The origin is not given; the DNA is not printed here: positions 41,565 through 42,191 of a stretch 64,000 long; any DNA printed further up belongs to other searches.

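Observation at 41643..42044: Uncharacterised two-repeat protein under a double LexA box: candidate new SOS gene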

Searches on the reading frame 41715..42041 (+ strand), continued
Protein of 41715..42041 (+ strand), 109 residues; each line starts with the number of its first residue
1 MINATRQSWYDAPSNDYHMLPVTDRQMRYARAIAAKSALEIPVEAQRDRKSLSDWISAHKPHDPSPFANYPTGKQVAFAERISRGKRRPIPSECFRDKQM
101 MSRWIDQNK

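Call 30: search_protein_families(library=ncbifam, proteins=[P0164, P0174, P0188, P0193, P0247, P0242, P0122, P0135], max_evalue=0.001)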
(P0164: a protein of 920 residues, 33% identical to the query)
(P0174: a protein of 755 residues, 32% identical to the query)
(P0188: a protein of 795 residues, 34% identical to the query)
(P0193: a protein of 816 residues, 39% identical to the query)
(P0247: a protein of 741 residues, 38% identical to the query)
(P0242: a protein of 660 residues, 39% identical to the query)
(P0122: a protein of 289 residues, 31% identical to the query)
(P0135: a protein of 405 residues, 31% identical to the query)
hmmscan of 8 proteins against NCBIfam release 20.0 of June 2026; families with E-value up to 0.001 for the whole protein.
P0164 (920 aa): 12 families
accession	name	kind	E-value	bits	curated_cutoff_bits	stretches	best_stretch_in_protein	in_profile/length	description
NF005829.0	PRK07726.1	subfamily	1.3e-131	440.4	597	1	12-632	2-600/669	DNA topoisomerase 3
TIGR01056.1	topB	subfamily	1.3e-118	397.4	515.75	1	11-639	2-611/706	DNA topoisomerase III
NF006032.0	PRK08173.1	equivalog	2.5e-84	283.5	1058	1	11-626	3-606/863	DNA topoisomerase III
NF011313.0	PRK14724.1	equivalog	5.7e-62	209.7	1088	1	36-626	42-626/988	DNA topoisomerase III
NF004438.0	PRK05776.1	equivalog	8.2e-55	186.2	793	1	92-628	101-582/677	DNA topoisomerase I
TIGR01051.1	topA_bact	equivalog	1.9e-53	182.5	456.4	1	14-626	2-573/632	type I DNA topoisomerase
TIGR01057.1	topA_arch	equivalog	9.8e-51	172.7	458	1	89-629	88-569/618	DNA topoisomerase I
NF006451.0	PRK08780.1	equivalog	1.6e-45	155.8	1265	1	11-627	3-575/824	DNA topoisomerase I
NF011532.0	PRK14973.1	equivalog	4.3e-43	147.3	930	1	52-630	55-569/936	DNA topoisomerase I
NF005555.0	PRK07220.1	equivalog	2.8e-42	145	635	1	93-620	96-560/740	DNA topoisomerase I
NF004966.0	PRK06319.1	equivalog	3.7e-23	81.5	868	2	266-620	258-572/862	DNA topoisomerase I/SWI domain fusion protein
TIGR01054.1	rgy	equivalog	3.5e-16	58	471.7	2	538-619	1084-1167/1172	reverse gyrase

P0174 (755 aa): 12 families
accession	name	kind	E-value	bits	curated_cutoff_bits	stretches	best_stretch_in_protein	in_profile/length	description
NF005829.0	PRK07726.1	subfamily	2.6e-113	379.9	597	1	5-625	2-624/669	DNA topoisomerase 3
TIGR01056.1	topB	subfamily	3e-106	356.5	515.75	1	5-627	3-626/706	DNA topoisomerase III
NF006032.0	PRK08173.1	equivalog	6.5e-69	232.6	1058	1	5-600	4-609/863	DNA topoisomerase III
TIGR01051.1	topA_bact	equivalog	3.4e-66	224.5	456.4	1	6-605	1-581/632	type I DNA topoisomerase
NF011313.0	PRK14724.1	equivalog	2.4e-54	184.5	1088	1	29-592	42-621/988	DNA topoisomerase III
TIGR01057.1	topA_arch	equivalog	7.9e-52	176.3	458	1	63-650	67-615/618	DNA topoisomerase I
NF004438.0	PRK05776.1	equivalog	6.4e-50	170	793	1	72-600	87-583/677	DNA topoisomerase I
NF006451.0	PRK08780.1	equivalog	1.8e-45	155.6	1265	1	5-588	4-565/824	DNA topoisomerase I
NF005555.0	PRK07220.1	equivalog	8.5e-45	153.3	635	1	75-587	85-556/740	DNA topoisomerase I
NF004966.0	PRK06319.1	equivalog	9.7e-35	119.8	868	1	77-575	63-556/862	DNA topoisomerase I/SWI domain fusion protein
NF011532.0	PRK14973.1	equivalog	1.5e-32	112.4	930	1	77-578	86-546/936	DNA topoisomerase I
TIGR01054.1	rgy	equivalog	7.5e-24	83.4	471.7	2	72-312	703-923/1172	reverse gyrase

P0188 (795 aa): 12 families
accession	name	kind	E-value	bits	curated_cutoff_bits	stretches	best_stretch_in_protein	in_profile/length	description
NF005829.0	PRK07726.1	subfamily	1e-124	417.7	597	1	30-618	35-613/669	DNA topoisomerase 3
TIGR01056.1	topB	subfamily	2.4e-111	373.4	515.75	1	31-605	38-604/706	DNA topoisomerase III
NF006032.0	PRK08173.1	equivalog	1.3e-77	261.3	1058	1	8-608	5-615/863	DNA topoisomerase III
TIGR01051.1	topA_bact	equivalog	2e-60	205.5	456.4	1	9-608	2-582/632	type I DNA topoisomerase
NF011313.0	PRK14724.1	equivalog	1.5e-58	198.4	1088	1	31-604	42-631/988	DNA topoisomerase III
NF005555.0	PRK07220.1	equivalog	7.1e-57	193.2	635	1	31-603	46-570/740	DNA topoisomerase I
TIGR01057.1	topA_arch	equivalog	8.4e-57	192.7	458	1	81-607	84-574/618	DNA topoisomerase I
NF004438.0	PRK05776.1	equivalog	1.1e-56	192.3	793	1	87-605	100-586/677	DNA topoisomerase I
NF011532.0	PRK14973.1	equivalog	1.3e-45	155.6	930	1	35-591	47-557/936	DNA topoisomerase I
NF006451.0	PRK08780.1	equivalog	8.1e-42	143.6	1265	1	6-616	3-593/824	DNA topoisomerase I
NF004966.0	PRK06319.1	equivalog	5.5e-28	97.5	868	2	254-593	254-572/862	DNA topoisomerase I/SWI domain fusion protein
TIGR01054.1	rgy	equivalog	1.1e-17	63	471.7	1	80-592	708-1167/1172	reverse gyrase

P0193 (816 aa): 12 families
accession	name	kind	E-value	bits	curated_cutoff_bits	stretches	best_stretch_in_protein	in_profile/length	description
NF005829.0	PRK07726.1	subfamily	6.5e-128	428.2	597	1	21-617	31-608/669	DNA topoisomerase 3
TIGR01056.1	topB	subfamily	5.5e-114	382.1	515.75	1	25-620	36-615/706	DNA topoisomerase III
NF006032.0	PRK08173.1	equivalog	4.7e-81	272.7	1058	1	26-610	37-609/863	DNA topoisomerase III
TIGR01057.1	topA_arch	equivalog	2.8e-67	227.4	458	1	72-614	74-577/618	DNA topoisomerase I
TIGR01051.1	topA_bact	equivalog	2.3e-65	221.8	456.4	1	5-593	2-563/632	type I DNA topoisomerase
NF004438.0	PRK05776.1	equivalog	1.5e-63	215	793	1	83-608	95-585/677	DNA topoisomerase I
NF011313.0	PRK14724.1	equivalog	2.1e-63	214.5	1088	1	22-607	38-630/988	DNA topoisomerase III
NF005555.0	PRK07220.1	equivalog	5.5e-62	210.1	635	1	85-615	91-578/740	DNA topoisomerase I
NF011532.0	PRK14973.1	equivalog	3.4e-52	177.4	930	1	85-621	90-583/936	DNA topoisomerase I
NF006451.0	PRK08780.1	equivalog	1.4e-48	166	1265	1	80-594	62-565/824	DNA topoisomerase I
NF004966.0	PRK06319.1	equivalog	5.5e-31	107.4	868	1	83-595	65-570/862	DNA topoisomerase I/SWI domain fusion protein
TIGR01054.1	rgy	equivalog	5.4e-19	67.3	471.7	1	79-316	703-923/1172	reverse gyrase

P0247 (741 aa): 12 families
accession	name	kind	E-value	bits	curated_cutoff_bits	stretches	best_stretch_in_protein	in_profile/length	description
NF005829.0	PRK07726.1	subfamily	1.5e-199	664.9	597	1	1-604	1-612/669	DNA topoisomerase 3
TIGR01056.1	topB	subfamily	2.7e-177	591.4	515.75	1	1-595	2-607/706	DNA topoisomerase III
NF006032.0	PRK08173.1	equivalog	1.5e-123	413.3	1058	1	4-594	6-614/863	DNA topoisomerase III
NF011313.0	PRK14724.1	equivalog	2.6e-94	316.8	1088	1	4-589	6-629/988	DNA topoisomerase III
NF004438.0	PRK05776.1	equivalog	2.5e-67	227.6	793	1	30-589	47-583/677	DNA topoisomerase I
TIGR01057.1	topA_arch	equivalog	2.5e-62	211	458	1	5-592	1-572/618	DNA topoisomerase I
TIGR01051.1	topA_bact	equivalog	4.6e-60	204.3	456.4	1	35-588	22-576/632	type I DNA topoisomerase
NF005555.0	PRK07220.1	equivalog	1.8e-57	195.2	635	1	1-574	1-554/740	DNA topoisomerase I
NF011532.0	PRK14973.1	equivalog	4.4e-50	170.4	930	1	1-552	1-528/936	DNA topoisomerase I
NF006451.0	PRK08780.1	equivalog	5.8e-42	144.1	1265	1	78-586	59-574/824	DNA topoisomerase I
NF004966.0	PRK06319.1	equivalog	1.5e-31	109.3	868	1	77-568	58-560/862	DNA topoisomerase I/SWI domain fusion protein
TIGR01054.1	rgy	equivalog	2.7e-23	81.6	471.7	1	77-582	703-1170/1172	reverse gyrase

P0242 (660 aa): 12 families
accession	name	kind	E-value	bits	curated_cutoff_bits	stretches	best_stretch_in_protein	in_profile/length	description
TIGR01051.1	topA_bact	equivalog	7e-182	606.7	456.4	1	3-537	1-582/632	type I DNA topoisomerase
NF004966.0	PRK06319.1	equivalog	1.3e-138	463.5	868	2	207-524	235-573/862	DNA topoisomerase I/SWI domain fusion protein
NF006451.0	PRK08780.1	equivalog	8.8e-137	457.7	1265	1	2-537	4-579/824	DNA topoisomerase I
TIGR01054.1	rgy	equivalog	3e-96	323.2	471.7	1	54-525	702-1170/1172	reverse gyrase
TIGR01057.1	topA_arch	equivalog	3.2e-89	299.8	458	1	23-535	40-572/618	DNA topoisomerase I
NF005555.0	PRK07220.1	equivalog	6.6e-84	282.6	635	1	56-538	83-575/740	DNA topoisomerase I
NF004438.0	PRK05776.1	equivalog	6.9e-83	279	793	1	22-538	50-589/677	DNA topoisomerase I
NF005829.0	PRK07726.1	subfamily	3.8e-78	263.8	597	1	53-541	75-606/669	DNA topoisomerase 3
NF011532.0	PRK14973.1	equivalog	1.9e-77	261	930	1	57-535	83-571/936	DNA topoisomerase I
TIGR01056.1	topB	subfamily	6e-73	246.5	515.75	1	68-588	95-650/706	DNA topoisomerase III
NF006032.0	PRK08173.1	equivalog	7.9e-50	169.4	1058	1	47-539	71-616/863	DNA topoisomerase III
NF011313.0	PRK14724.1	equivalog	8.7e-30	103.2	1088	1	158-534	201-631/988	DNA topoisomerase III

P0122 (289 aa): 0 families

P0135 (405 aa): 0 families

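Call 33: fold_search(model_id=the predicted structure, library=pdb)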
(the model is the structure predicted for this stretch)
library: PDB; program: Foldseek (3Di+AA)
matches with E <= 10: 29; with E <= 0.001: 0
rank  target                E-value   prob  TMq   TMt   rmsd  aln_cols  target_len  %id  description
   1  5zfy_A                9.7e-01  0.10  0.21  0.19  12.5       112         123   15  Crystal structure of human DUX4 homeodomains bound to A12C DNA mutant (released 2018-10-31)
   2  6m3d_C                1.5e+00  0.09  0.20  0.20  10.4       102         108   11  X-ray crystal structure of tandemly connected engrailed homeodomains (EHD) with R53A mutations and DNA complex (released 2020-09-16)
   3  7zx8_c                1.9e+00  0.10  0.26  0.13  10.3       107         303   15  Structure of SNAPc containing Pol II pre-initiation complex bound to U1 snRNA promoter (OC) (released 2022-12-07)
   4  7dw5_A                3.2e+00  0.06  0.21  0.18  18.3       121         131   13  Crystal structure of DUX4 HD1-HD2 domain complexed with ERG sites (released 2021-11-03)
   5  9gm6_D                3.4e+00  0.18  0.20  0.28   3.6        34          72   20  MukBEF in a nucleotide-bound state with open neck gate (heads core) (released 2025-03-26)
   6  4er0                  3.8e+00  0.04  0.21  0.10  13.7       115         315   14  Crystal Structure of human DOT1L in complex with inhibitor FED1 (released 2012-05-02)
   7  7zxx                  3.8e+00  0.03  0.20  0.06  11.4        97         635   14  K563H Mutant of Recombinant CODH-II (released 2023-03-15)
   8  8jho_O                3.8e+00  0.02  0.14  0.11  21.6        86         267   13  Cryo-EM structure of the histone deacetylase complex Rpd3S in complex with di-nucleosome (released 2023-09-27)
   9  6e8c_A                5.2e+00  0.04  0.22  0.20  10.8       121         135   13  Crystal structure of the double homeodomain of DUX4 in complex with DNA (released 2018-12-26)
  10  9atx                  5.5e+00  0.04  0.24  0.11  14.4       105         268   13  AcpB protein from Bacillus anthracis, N-terminal part (released 2024-03-06)
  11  8tfu_A                5.9e+00  0.23  0.28  0.42   6.6        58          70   10  Structure of Red beta C-terminal domain in complex with SSB C-terminal peptide, Form 1 (released 2024-03-13)
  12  9o15_G                5.9e+00  0.02  0.16  0.13  14.5       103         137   13  Crystal Structure of BCL-2 (G101V) mutant in complex with a stapled BAD BH3 peptide BAD SAHB 4.2 (released 2025-10-08)
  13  2ouw_B                6.3e+00  0.02  0.20  0.17  12.8       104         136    7  Crystal structure of Alkylhydroperoxidase AhpD core (YP_425393.1) from Rhodospirillum rubrum ATCC 11170 at 1.95 A reso (released 2007-03-06)
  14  6b1z                  6.3e+00  0.02  0.19  0.06  12.5       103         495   12  Crystal Structure of Glutamate-tRNA Synthetase from Elizabethkingia anophelis (released 2017-10-04)
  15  7zx5                  6.3e+00  0.02  0.20  0.06  11.3        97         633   14  I567T Mutant of Recombinant CODH-II (released 2023-03-15)
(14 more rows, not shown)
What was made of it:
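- There is a weak structural resemblance to the Red-beta C-terminal domain bound to an SSB tail peptide (call 33: probability 0.23, TM 0.42 on the target). The top Foldseek PDB hits are tandem three-helix DNA binders: the DUX4 double homeodomain, tandem engrailed homeodomains, and a SNAPc subunit (call 33).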

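Call 38: find_homologous_proteins(query=A1, max_evalue=0.001)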
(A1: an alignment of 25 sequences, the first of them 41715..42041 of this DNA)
Query A1 (25 sequences) (109 aa, profile of the alignment): 2268 proteins with E <= 0.001 among 6984 candidates; the best 120 are listed.
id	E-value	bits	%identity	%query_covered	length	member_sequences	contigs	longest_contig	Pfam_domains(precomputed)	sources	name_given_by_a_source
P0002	2.5e-48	181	94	100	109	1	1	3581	-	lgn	-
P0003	2.6e-48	181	93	100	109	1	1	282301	-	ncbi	-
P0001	2.8e-48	181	99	100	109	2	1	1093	-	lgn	-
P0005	3.3e-48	180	93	100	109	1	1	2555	-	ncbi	-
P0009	6.0e-48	180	90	100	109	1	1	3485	-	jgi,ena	jgi:hypothetical protein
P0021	6.1e-48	179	87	100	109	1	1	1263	-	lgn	-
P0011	9.1e-48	179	89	100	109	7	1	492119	-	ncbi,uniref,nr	ncbi:hypothetical protein [Ruegeria lacuscaerulensis]|uniref:hypothetical protein n=1 Tax=Ruegeria l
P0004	1.1e-47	179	93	100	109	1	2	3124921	-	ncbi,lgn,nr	ncbi:hypothetical protein RKLH11_939 [Rhodobacteraceae bacterium KLH11]|nr:hypothetical protein RKLH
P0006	1.2e-47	179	93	100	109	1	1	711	-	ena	-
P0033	1.8e-47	178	83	100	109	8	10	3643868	-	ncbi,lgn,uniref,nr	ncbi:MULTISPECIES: hypothetical protein [unclassified Ruegeria]|uniref:hypothetical protein n=1 Tax=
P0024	2.7e-47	177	86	95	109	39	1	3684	-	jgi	jgi:hypothetical protein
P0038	3.0e-47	177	81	100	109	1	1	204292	-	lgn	-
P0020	3.1e-47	177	84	100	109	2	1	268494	-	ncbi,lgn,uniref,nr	ncbi:hypothetical protein SAMN05444358_104174 [Ruegeria halocynthiae]|uniref:Uncharacterized protein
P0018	3.7e-47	177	85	100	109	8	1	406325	-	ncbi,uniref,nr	ncbi:hypothetical protein [Ruegeria arenilitoris]|uniref:hypothetical protein n=1 Tax=Ruegeria areni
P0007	3.9e-47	177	90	100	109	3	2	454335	-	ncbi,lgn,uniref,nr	ncbi:hypothetical protein RA28_11400 [Ruegeria sp. ANG-S4]|uniref:hypothetical protein n=1 Tax=Ruege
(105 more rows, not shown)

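Call 39: search_dna_similar(query=window:41715-42041:+, collection=plasmids, mode=protein, max_evalue=0.001, max_rows=40)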
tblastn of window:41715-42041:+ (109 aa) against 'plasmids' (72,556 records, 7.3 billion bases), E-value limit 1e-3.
Records with a match: 155; places in all: 157; records where one place covers at least 80% of the query: 145.
Best place of each record, by identity: 60-80% 1; <60% 154.
By first word of the organism name: Pseudosulfitobacter 73; Paracoccus 17; Sulfitobacter 11; Gemmobacter 4; Variovorax 4; Roseicitreum 3; Celeribacter 3; Actibacterium 2; Pukyongiella 2; Roseovarius 2; and 27 more.
By predicted mobility (MOB-suite, as given by PLSDB): conjugative 76; non-mobilizable 67; mobilizable 12.
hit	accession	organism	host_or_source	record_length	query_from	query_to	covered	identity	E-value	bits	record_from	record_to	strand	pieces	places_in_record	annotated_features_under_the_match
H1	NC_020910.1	Octadecabacter arcticus 238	150 km offshore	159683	12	108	89%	59.2%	2e-32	125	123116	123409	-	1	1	hypothetical protein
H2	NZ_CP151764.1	Yoonia sp. SS1-5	cell culture,Marine algae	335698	12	108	89%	56.1%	1e-30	120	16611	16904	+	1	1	hypothetical protein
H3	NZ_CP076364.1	Gemmobacter fulvus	cell culture,Anabaena culture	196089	2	109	99%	49.5%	5e-24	101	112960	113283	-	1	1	hypothetical protein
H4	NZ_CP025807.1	Sulfitobacter sp. SK012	Marine Sediment,North Sea (sediment)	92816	2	108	98%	49.5%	6e-29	115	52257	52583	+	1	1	hypothetical protein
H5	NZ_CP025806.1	Sulfitobacter sp. SK012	Marine Sediment,North Sea (sediment)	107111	10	109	92%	52.5%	5e-29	115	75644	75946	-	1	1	hypothetical protein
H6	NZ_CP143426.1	Roseobacter litoralis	Fucus vesiculosus var. spiralis,cell ...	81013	14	108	87%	55.2%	3e-30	119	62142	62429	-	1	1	hypothetical protein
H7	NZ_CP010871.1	Actibacterium sp. EMB200-NS6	cell culture,oil contaminated tidal flat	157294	18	109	84%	54.3%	4e-25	104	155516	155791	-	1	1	hypothetical protein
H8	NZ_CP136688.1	Sulfitobacter sp. LC.270.F.C4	Macrocystis pyrifera gametophyte,Whole ...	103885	18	109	84%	54.3%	7e-25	103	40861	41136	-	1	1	hypothetical protein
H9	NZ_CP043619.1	Pukyongiella litopenaei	Penaeus vannamei (shrimp),cultured ...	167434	15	109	87%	52.1%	8e-24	100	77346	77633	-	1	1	hypothetical protein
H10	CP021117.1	Aestuarium zhoushanense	pure culture,tidal flat sample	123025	18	109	84%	53.8%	2e-23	100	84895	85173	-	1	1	hypothetical protein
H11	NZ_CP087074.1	Pseudosulfitobacter pseudonitzschiae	Mediolabrus comicus,The surface ...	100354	18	109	84%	53.3%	3e-25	104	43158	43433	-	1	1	hypothetical protein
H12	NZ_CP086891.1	Pseudosulfitobacter pseudonitzschiae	Skeletonema costatum,The surface ...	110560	18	109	84%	53.3%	3e-25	104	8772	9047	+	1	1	hypothetical protein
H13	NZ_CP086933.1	Pseudosulfitobacter pseudonitzschiae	Skeletonema costatum,The surface ...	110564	18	109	84%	53.3%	3e-25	104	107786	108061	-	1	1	hypothetical protein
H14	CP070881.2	Pseudosulfitobacter pseudonitzschiae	Skeletonema costatum,The surface ...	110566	18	109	84%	53.3%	3e-25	104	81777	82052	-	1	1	hypothetical protein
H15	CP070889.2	Pseudosulfitobacter pseudonitzschiae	Skeletonema costatum,The surface ...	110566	18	109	84%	53.3%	3e-25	104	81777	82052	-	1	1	hypothetical protein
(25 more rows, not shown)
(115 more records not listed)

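Call 40: search_dna_similar(query=window:41715-42041:+, collection=phages, mode=protein, max_evalue=0.001, max_rows=30)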
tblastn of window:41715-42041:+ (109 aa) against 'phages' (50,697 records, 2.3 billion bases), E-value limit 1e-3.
No match.
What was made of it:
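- Tried and rejected: tblastn against phage genomes: no match (call 40).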

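Call 41: get_annotated_region(hit=H1, flank=6000)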
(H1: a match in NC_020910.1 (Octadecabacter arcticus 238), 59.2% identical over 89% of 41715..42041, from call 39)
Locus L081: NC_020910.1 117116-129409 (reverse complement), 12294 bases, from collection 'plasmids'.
description: Octadecabacter arcticus 238 plasmid pOA238_160, complete sequence
organism: Octadecabacter arcticus 238 (NCBI taxid 391616)
taxonomy: Bacteria; Pseudomonadota; Alphaproteobacteria; Rhodobacterales; Roseobacteraceae; Octadecabacter; Octadecabacter arcticus; Octadecabacter arcticus 238
host: -; source: 150 km offshore; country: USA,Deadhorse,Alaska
typing (MOB-suite, as given by PLSDB): mobilizable; replicon rep_cluster_291; relaxase MOBP
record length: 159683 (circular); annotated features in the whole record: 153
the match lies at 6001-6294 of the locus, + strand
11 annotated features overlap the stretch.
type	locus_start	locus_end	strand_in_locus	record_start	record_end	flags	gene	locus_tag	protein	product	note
CDS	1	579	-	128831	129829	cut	-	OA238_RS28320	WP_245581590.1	TRAP transporter substrate-binding protein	-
CDS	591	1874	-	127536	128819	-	-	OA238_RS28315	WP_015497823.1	TRAP transporter large permease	GO:0008643 - carbohydrate transport [Evidence IEA]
CDS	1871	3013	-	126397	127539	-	-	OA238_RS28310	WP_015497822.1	FAD-dependent oxidoreductase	-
CDS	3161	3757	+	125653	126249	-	-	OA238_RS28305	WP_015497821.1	XRE family transcriptional regulator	GO:0006355 - regulation of DNA-templated transcription [Evidence IEA]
CDS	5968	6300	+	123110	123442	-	-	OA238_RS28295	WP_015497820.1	hypothetical protein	-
CDS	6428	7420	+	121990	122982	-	-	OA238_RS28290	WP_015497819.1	IS30 family transposase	-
CDS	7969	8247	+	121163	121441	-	-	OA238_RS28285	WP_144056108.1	hypothetical protein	-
CDS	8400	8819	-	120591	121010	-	tnpA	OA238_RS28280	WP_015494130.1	IS200/IS605 family transposase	-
CDS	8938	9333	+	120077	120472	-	-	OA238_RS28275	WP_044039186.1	hypothetical protein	-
CDS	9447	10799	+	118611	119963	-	-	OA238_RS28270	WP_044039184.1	type VI secretion protein ImpB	-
CDS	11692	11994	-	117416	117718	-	-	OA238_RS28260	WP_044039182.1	hypothetical protein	-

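Call 42: get_annotated_region(hit=H11, flank=6000)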
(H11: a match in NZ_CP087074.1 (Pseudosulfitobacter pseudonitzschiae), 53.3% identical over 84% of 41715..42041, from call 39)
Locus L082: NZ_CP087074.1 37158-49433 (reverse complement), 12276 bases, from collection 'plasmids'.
description: Pseudosulfitobacter pseudonitzschiae strain MC36-14 plasmid P1, complete sequence
organism: Pseudosulfitobacter pseudonitzschiae (NCBI taxid 1402135)
taxonomy: Bacteria; Pseudomonadota; Alphaproteobacteria; Rhodobacterales; Roseobacteraceae; Pseudosulfitobacter; Pseudosulfitobacter pseudonitzschiae
host: -; source: Mediolabrus comicus,The surface seawater at the Pearl River Estuary; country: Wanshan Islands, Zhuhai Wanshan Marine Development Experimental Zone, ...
typing (MOB-suite, as given by PLSDB): conjugative; replicon rep_cluster_579; relaxase MOBP,MOBP; mating-pair formation MPF_T
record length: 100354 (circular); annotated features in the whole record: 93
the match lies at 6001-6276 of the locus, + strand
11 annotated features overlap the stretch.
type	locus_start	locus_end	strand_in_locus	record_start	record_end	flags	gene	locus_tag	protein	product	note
CDS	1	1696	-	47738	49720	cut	-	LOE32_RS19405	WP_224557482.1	ParB/RepB/Spo0J family partition protein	-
CDS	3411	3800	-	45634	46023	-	-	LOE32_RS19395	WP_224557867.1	DUF3768 domain-containing protein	-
CDS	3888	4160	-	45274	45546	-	-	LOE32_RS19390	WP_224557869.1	DUF6330 family protein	-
CDS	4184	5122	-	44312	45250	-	-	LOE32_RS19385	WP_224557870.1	zincin-like metallopeptidase domain-containing protein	-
CDS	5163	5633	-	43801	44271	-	-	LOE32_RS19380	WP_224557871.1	hypothetical protein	-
CDS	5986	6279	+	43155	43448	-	-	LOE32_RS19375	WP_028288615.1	hypothetical protein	-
CDS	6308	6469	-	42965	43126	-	-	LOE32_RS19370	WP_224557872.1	hypothetical protein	-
CDS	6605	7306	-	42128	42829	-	-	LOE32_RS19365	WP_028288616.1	VIT family protein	-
CDS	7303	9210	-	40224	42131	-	-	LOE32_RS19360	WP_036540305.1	heavy metal translocating P-type ATPase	-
CDS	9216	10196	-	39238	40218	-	-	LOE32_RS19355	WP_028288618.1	FAD:protein FMN transferase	GO:0017013 - protein flavinylation [Evidence IEA]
CDS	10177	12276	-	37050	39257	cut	-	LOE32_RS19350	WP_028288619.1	PepSY domain-containing protein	-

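Call 43: get_annotated_region(hit=H4, flank=6000)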
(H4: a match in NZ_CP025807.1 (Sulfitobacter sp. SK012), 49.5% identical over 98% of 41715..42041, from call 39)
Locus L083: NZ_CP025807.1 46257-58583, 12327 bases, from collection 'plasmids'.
description: Sulfitobacter sp. SK012 plasmid unnamed4, complete sequence
organism: Sulfitobacter sp. SK012 (NCBI taxid 1389005)
taxonomy: Bacteria; Pseudomonadota; Alphaproteobacteria; Rhodobacterales; Roseobacteraceae; Sulfitobacter; Sulfitobacter sp. SK012
host: -; source: Marine Sediment,North Sea (sediment); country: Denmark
typing (MOB-suite, as given by PLSDB): conjugative; relaxase MOBP; mating-pair formation MPF_T
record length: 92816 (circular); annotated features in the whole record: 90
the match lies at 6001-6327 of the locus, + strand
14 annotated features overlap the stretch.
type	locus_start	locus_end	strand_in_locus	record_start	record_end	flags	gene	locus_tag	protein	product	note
CDS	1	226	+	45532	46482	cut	-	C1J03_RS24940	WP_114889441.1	tripartite tricarboxylate transporter substrate-binding protein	-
CDS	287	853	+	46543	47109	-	-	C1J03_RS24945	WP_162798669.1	hypothetical protein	-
CDS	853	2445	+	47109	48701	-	-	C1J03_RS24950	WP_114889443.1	tripartite tricarboxylate transporter permease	-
CDS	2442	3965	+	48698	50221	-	-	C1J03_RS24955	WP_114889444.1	sulfatase-like hydrolase/transferase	-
CDS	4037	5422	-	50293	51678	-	-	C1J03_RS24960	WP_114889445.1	FAD-linked oxidase C-terminal domain-containing protein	-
CDS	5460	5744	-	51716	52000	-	-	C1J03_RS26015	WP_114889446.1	FAD-dependent oxidoreductase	-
CDS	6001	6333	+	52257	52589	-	-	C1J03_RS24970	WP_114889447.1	hypothetical protein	-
CDS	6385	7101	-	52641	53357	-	-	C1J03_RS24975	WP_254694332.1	hypothetical protein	-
CDS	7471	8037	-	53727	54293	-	-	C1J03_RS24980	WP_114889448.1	YdeI/OmpD-associated family protein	-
CDS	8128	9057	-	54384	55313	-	-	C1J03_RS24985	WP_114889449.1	alpha/beta hydrolase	-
CDS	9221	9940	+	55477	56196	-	-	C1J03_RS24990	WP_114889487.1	WYL domain-containing protein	-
CDS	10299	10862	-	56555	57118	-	-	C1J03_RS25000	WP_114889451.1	GNAT family N-acetyltransferase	-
CDS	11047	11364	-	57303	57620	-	-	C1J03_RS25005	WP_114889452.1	hypothetical protein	-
CDS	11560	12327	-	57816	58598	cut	-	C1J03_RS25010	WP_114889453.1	carbon-nitrogen hydrolase family protein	-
